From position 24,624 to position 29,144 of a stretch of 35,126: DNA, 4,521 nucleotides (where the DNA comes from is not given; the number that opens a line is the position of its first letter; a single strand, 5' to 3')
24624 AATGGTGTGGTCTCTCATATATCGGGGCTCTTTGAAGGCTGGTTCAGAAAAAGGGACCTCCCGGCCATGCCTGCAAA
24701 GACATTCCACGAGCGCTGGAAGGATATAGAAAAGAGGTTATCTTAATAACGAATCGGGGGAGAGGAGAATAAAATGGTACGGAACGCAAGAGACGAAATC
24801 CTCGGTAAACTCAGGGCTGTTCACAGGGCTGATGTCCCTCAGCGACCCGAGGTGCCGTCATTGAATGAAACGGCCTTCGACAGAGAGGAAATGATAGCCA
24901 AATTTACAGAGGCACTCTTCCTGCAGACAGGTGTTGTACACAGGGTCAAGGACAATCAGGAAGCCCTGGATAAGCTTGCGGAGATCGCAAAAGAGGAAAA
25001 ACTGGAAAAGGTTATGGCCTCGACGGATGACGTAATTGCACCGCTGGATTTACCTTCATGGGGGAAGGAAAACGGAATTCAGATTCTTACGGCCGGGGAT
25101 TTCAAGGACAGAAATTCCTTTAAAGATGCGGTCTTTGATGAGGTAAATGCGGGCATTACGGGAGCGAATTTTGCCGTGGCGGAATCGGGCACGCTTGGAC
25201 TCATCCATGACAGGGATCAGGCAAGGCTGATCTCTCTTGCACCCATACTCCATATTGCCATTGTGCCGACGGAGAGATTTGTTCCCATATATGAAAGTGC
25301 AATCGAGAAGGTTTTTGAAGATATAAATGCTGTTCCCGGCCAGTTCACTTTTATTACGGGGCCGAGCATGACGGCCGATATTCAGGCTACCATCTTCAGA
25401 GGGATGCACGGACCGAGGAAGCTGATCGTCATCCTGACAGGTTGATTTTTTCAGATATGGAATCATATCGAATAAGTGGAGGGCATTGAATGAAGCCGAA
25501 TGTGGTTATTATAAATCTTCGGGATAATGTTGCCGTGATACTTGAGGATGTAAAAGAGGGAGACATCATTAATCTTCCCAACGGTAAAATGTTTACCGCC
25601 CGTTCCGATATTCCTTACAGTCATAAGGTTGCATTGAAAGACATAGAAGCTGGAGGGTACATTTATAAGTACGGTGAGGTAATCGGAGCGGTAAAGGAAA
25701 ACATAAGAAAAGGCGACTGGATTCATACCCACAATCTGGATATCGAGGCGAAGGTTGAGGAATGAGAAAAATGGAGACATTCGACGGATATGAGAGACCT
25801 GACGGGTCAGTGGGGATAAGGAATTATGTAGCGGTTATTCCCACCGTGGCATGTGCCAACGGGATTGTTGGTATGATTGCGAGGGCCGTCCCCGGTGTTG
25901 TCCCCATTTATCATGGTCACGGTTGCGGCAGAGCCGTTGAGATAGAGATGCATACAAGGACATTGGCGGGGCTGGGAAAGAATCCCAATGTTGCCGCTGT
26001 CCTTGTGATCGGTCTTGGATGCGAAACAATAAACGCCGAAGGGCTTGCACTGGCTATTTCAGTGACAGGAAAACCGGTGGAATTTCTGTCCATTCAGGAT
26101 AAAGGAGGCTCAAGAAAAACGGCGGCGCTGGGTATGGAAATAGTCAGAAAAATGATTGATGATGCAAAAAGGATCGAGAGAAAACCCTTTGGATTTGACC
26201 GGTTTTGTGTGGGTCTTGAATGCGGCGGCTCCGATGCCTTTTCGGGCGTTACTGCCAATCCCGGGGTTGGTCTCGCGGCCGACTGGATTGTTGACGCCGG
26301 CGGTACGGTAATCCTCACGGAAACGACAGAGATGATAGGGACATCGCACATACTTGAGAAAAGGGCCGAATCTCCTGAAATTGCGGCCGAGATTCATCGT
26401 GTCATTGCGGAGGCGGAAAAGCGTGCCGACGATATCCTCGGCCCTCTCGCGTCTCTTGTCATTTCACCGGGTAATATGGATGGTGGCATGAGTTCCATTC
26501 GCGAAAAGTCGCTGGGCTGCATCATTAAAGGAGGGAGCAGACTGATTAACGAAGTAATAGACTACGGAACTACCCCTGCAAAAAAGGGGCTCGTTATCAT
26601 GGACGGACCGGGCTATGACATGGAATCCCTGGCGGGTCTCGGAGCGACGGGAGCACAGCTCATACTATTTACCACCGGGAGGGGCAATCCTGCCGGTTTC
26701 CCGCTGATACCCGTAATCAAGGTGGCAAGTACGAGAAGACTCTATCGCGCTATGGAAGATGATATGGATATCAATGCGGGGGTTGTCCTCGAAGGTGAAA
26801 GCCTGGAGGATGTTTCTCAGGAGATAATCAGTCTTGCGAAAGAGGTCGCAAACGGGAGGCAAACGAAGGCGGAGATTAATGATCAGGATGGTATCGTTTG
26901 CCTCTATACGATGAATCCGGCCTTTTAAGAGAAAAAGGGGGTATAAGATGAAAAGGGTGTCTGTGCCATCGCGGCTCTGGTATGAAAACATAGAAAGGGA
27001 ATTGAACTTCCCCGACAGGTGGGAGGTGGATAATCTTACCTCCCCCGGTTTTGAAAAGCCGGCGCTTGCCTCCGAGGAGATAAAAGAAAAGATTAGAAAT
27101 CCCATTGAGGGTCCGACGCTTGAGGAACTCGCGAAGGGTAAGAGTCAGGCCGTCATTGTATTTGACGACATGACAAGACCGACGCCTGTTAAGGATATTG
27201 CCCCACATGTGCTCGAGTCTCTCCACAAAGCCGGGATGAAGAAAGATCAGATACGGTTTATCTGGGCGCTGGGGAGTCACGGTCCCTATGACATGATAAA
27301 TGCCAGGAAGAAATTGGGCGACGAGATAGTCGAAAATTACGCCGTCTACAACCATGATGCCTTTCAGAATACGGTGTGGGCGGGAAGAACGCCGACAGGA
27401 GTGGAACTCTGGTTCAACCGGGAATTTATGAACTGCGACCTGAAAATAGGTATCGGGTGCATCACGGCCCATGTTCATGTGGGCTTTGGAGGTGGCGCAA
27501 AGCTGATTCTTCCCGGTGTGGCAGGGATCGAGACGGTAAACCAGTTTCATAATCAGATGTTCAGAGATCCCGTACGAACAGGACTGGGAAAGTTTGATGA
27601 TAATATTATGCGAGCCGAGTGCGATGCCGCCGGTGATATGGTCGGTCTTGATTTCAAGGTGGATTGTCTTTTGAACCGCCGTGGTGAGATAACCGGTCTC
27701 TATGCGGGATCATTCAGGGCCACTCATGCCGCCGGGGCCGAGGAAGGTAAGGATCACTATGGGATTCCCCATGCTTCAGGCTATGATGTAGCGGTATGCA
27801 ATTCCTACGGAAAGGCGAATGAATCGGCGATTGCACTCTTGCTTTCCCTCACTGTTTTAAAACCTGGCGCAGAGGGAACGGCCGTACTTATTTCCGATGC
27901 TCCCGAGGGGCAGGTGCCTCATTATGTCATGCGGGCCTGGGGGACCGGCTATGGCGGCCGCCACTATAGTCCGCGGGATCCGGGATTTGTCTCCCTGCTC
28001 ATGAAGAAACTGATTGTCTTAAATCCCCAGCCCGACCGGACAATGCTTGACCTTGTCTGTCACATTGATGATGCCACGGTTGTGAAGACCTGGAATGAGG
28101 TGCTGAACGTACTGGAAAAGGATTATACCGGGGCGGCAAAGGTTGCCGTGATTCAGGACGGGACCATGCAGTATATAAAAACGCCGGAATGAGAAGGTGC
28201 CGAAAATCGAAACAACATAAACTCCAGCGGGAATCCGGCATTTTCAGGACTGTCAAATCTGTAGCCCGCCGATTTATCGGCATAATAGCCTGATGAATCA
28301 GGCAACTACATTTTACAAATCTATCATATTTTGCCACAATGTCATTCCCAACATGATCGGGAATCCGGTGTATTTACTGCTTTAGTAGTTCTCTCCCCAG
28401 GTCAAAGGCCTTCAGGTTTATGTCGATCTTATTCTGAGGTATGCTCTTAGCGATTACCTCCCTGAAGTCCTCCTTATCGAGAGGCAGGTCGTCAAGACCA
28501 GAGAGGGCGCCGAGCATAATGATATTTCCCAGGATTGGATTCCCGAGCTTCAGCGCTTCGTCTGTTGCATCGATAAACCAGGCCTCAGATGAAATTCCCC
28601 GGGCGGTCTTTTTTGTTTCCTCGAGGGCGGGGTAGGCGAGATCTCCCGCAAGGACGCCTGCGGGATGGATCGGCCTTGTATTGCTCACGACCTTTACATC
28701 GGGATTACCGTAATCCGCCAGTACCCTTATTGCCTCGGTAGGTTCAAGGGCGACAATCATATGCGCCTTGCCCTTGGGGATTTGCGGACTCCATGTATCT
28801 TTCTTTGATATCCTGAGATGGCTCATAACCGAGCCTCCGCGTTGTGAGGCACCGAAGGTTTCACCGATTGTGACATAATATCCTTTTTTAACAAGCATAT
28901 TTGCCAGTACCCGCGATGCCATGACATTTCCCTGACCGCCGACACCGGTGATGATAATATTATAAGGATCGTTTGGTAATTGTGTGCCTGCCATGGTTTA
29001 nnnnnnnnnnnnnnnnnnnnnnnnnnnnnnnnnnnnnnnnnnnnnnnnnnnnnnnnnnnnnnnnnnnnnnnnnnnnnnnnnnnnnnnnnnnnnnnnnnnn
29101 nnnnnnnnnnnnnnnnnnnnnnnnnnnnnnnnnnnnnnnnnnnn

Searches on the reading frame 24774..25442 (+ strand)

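Call 80: search_protein_families(library=pfam, proteins=[window:24774-25442:+], max_evalue=0.001)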
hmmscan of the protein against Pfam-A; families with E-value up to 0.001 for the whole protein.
window:24774-25442:+ (223 aa): 1 family
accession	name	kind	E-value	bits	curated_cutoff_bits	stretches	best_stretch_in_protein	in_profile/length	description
PF02589.21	LUD_dom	-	2.1e-32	112.8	22.6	1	41-221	1-188/189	LUD domain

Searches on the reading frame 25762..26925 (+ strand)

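Call 80: search_protein_families(library=pfam, proteins=[window:25762-26925:+], max_evalue=0.001)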
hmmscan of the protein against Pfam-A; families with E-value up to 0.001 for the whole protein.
window:25762-26925:+ (388 aa): 2 families
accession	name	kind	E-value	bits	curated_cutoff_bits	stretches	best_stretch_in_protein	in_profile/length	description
PF20629.2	GD_AH_C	-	2.4e-84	282.9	26.8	1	147-380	3-236/242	D-galactarate/Altronate dehydratase, C-terminal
PF04295.18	GD_AH_second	-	4.8e-40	137.2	27.3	1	9-135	1-135/136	D-galactarate dehydratase/Altronate hydrolase, second domain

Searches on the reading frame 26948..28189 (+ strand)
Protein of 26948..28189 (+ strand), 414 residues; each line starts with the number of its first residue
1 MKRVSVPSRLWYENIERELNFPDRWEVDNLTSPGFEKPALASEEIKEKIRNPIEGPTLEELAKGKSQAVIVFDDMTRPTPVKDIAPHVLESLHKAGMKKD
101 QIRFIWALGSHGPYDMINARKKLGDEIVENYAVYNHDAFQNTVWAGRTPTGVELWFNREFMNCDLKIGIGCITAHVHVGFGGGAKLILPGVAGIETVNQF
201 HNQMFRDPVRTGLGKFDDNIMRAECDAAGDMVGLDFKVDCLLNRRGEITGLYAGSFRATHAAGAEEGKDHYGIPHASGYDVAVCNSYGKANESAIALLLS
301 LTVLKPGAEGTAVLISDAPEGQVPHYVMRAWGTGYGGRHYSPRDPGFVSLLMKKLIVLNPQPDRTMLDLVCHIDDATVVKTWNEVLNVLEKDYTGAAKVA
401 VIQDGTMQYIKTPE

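Call 80: search_protein_families(library=pfam, proteins=[window:26948-28189:+], max_evalue=0.001)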
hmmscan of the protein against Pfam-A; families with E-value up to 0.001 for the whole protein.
window:26948-28189:+ (414 aa): 1 family
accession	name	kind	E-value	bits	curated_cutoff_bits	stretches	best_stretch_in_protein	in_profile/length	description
PF09861.14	Lar_N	-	1.1e-52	178.6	23.3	1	12-208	1-199/204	Lactate racemase N-terminal domain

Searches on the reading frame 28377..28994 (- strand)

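Call 80: search_protein_families(library=pfam, proteins=[window:28377-28994:-], max_evalue=0.001)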
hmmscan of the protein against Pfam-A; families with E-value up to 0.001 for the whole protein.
window:28377-28994:- (206 aa): 1 family
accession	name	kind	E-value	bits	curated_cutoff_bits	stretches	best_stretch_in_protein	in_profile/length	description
PF01558.24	POR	-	7.2e-37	127.6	27.4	1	19-202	1-173/173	Pyruvate ferredoxin/flavodoxin oxidoreductase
